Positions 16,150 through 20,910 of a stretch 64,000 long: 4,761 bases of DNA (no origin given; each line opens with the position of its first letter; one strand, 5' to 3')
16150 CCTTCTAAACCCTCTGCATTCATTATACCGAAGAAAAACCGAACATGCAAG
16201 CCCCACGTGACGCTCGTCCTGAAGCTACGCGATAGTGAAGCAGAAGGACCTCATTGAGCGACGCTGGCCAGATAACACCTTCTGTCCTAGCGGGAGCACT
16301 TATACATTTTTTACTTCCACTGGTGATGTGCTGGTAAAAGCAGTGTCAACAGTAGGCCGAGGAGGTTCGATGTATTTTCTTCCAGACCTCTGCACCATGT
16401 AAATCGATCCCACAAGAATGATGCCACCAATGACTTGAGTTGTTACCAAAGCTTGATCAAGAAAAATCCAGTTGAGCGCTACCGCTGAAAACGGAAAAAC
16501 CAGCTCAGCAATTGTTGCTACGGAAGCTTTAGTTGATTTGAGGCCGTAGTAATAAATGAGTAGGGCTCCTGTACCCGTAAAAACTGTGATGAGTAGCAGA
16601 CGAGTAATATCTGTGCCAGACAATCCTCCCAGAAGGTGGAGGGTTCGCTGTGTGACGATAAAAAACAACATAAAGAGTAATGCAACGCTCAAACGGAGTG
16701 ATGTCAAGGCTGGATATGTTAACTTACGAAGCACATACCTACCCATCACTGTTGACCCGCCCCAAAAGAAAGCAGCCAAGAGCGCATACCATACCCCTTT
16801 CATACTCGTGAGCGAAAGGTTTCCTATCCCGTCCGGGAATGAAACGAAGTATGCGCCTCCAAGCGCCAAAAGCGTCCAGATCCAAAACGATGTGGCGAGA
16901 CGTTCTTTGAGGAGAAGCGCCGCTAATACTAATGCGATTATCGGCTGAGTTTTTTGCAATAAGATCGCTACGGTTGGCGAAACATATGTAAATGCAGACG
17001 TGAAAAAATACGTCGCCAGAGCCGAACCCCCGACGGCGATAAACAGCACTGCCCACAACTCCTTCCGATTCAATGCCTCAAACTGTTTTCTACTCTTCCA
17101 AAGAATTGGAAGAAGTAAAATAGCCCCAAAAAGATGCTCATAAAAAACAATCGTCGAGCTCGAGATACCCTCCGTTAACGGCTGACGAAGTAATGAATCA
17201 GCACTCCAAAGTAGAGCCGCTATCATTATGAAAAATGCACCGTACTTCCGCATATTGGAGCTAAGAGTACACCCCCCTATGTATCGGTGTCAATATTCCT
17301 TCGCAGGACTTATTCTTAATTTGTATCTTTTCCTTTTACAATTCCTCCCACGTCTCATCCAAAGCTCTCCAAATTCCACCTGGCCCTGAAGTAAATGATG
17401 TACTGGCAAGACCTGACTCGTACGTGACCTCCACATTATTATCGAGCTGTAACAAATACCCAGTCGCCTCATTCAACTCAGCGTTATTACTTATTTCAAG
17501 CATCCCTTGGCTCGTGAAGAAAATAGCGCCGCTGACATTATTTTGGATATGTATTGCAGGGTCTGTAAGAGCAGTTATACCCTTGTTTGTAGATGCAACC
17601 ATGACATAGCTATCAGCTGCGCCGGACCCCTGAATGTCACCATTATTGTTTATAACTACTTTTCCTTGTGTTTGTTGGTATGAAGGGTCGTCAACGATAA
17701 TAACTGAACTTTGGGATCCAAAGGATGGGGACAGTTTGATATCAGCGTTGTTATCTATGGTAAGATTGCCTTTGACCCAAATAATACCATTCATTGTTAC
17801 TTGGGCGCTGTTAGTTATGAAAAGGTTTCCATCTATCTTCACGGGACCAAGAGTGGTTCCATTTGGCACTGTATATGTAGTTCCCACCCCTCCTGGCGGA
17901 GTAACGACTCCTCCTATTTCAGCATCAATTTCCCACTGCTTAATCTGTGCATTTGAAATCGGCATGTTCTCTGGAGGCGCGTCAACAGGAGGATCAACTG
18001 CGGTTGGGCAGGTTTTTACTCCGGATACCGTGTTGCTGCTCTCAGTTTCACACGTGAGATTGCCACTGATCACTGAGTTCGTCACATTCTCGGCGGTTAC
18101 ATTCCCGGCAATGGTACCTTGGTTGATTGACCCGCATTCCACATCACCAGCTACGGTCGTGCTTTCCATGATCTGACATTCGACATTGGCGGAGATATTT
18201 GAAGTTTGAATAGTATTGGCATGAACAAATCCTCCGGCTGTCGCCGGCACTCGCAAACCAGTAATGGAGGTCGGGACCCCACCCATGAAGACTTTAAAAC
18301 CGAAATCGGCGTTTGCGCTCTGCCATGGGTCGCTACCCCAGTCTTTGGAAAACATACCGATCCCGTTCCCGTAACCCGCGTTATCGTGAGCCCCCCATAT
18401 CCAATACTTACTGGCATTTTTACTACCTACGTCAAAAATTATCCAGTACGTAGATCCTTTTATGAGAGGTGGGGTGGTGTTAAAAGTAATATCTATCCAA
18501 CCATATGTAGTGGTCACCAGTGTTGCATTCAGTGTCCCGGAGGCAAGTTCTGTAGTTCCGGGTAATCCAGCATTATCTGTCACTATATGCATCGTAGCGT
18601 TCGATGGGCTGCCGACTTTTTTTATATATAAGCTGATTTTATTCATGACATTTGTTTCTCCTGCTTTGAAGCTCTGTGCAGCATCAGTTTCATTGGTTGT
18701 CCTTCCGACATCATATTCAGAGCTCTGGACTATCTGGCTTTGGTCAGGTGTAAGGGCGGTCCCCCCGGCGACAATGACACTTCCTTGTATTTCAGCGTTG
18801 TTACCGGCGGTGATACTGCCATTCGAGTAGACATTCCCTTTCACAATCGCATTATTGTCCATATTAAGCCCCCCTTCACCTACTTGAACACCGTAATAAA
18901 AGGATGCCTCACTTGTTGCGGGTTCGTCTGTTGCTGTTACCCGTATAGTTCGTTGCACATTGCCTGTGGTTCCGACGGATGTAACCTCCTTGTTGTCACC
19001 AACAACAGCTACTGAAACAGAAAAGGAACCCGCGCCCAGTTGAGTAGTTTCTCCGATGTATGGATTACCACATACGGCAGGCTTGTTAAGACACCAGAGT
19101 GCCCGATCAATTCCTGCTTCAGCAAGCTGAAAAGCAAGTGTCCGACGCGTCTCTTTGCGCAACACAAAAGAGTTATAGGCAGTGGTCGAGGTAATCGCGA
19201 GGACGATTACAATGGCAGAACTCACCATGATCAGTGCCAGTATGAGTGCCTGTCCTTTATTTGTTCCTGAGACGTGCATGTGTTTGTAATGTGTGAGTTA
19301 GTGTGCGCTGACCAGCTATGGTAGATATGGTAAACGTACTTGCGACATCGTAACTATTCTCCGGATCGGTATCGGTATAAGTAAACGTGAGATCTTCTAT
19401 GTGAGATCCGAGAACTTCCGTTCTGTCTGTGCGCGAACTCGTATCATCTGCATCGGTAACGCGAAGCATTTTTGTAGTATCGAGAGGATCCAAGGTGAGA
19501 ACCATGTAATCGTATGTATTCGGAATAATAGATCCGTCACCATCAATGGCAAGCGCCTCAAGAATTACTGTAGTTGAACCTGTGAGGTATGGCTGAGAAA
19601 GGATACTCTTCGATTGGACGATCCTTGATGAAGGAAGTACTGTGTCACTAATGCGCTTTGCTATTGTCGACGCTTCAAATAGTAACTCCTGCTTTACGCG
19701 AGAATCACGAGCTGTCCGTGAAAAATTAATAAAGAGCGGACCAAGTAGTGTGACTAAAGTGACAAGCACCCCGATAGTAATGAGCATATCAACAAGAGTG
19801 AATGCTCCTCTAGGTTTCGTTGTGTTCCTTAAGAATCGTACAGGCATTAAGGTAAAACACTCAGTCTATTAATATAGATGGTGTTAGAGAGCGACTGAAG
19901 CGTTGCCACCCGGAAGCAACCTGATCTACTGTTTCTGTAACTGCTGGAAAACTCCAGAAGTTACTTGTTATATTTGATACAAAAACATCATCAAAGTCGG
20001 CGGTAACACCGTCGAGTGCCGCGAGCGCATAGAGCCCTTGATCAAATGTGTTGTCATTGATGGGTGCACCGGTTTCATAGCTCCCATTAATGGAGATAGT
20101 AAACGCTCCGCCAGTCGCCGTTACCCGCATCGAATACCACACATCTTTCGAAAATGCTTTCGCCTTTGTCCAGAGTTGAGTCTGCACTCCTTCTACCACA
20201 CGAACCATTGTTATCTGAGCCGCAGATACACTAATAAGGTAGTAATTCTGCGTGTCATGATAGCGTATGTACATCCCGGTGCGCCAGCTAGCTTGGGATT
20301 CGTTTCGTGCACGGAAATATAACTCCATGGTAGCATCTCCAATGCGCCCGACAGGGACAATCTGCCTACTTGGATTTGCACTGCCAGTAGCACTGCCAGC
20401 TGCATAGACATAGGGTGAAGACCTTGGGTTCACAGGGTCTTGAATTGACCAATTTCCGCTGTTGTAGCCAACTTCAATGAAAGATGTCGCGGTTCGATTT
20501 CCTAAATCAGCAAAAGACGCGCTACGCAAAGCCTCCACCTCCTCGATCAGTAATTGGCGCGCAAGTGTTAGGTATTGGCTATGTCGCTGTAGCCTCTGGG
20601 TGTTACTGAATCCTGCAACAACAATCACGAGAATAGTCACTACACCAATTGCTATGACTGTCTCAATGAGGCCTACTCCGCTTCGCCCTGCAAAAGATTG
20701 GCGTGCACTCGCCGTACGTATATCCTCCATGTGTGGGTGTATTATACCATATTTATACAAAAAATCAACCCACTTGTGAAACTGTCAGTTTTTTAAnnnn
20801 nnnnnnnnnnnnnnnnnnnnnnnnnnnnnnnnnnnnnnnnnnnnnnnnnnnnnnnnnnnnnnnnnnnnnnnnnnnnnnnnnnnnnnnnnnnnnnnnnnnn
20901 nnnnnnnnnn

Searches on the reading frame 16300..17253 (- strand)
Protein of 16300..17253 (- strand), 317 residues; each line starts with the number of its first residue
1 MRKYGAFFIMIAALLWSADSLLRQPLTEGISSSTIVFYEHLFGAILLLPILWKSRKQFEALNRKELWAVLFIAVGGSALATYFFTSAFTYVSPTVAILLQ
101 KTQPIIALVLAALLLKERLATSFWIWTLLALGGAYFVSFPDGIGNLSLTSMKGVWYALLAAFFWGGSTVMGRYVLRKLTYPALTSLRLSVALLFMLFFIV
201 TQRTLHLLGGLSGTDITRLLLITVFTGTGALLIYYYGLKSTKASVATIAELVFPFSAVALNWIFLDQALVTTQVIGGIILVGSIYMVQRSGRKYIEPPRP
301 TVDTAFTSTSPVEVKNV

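Call 22: search_protein_families(library=pfam, proteins=[window:16300-17253:-], max_evalue=0.001)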
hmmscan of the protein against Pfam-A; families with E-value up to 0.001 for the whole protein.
window:16300-17253:- (317 aa): 2 families
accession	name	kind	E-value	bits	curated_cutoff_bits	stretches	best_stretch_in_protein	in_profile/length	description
PF00892.27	EamA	-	1.6e-44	151.9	28.2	2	4-138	2-134/135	EamA-like transporter family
PF03151.22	TPT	-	0.00018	21.5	30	0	148-286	3-134/291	Triose-phosphate Transporter family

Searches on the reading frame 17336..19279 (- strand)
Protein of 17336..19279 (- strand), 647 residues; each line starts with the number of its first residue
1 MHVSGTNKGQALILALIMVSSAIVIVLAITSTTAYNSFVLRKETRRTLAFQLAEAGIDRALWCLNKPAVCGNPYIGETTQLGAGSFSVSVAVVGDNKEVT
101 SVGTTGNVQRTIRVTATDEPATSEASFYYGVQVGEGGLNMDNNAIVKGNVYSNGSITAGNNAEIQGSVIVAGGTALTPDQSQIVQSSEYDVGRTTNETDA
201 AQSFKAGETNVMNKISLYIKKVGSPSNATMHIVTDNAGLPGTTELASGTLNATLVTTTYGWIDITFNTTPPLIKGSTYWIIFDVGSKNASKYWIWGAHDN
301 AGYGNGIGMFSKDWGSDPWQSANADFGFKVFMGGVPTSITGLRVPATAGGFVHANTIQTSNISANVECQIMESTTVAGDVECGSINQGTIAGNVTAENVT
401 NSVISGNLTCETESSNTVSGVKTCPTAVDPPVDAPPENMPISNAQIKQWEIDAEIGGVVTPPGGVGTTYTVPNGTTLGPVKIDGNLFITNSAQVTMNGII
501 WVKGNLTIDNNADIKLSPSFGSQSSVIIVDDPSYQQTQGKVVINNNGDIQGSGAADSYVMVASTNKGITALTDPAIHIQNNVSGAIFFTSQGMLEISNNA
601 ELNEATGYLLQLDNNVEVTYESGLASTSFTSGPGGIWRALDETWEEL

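Call 22: search_protein_families(library=pfam, proteins=[window:17336-19279:-], max_evalue=0.001)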
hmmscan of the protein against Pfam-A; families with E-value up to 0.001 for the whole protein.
window:17336-19279:- (647 aa): 1 family
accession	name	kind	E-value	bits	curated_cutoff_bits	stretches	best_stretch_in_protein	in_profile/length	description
PF04519.19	Bactofilin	-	0.00087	19.9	27.9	0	357-411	24-83/98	Polymer-forming cytoskeletal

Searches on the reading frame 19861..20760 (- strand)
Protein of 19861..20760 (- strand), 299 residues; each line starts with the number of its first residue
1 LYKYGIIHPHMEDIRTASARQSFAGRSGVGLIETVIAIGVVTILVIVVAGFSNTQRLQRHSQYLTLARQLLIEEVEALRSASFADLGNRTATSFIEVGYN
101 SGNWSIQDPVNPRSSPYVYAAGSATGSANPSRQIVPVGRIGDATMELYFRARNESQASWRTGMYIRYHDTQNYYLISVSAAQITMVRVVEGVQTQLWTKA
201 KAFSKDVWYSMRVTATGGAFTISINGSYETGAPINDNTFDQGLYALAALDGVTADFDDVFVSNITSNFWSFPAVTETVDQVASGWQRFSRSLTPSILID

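Call 22: search_protein_families(library=pfam, proteins=[window:19861-20760:-], max_evalue=0.001)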
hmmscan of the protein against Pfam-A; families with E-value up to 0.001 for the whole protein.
window:19861-20760:- (299 aa): 2 families
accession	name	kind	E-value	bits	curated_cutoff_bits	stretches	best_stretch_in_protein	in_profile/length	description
PF13385.13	Laminin_G_3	-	0.00043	20.9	27.6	1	141-240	17-113/151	Concanavalin A-like lectin/glucanases superfamily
PF06439.18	3keto-disac_hyd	-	0.00083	19.9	26.8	1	147-243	70-169/187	3-keto-disaccharide hydrolase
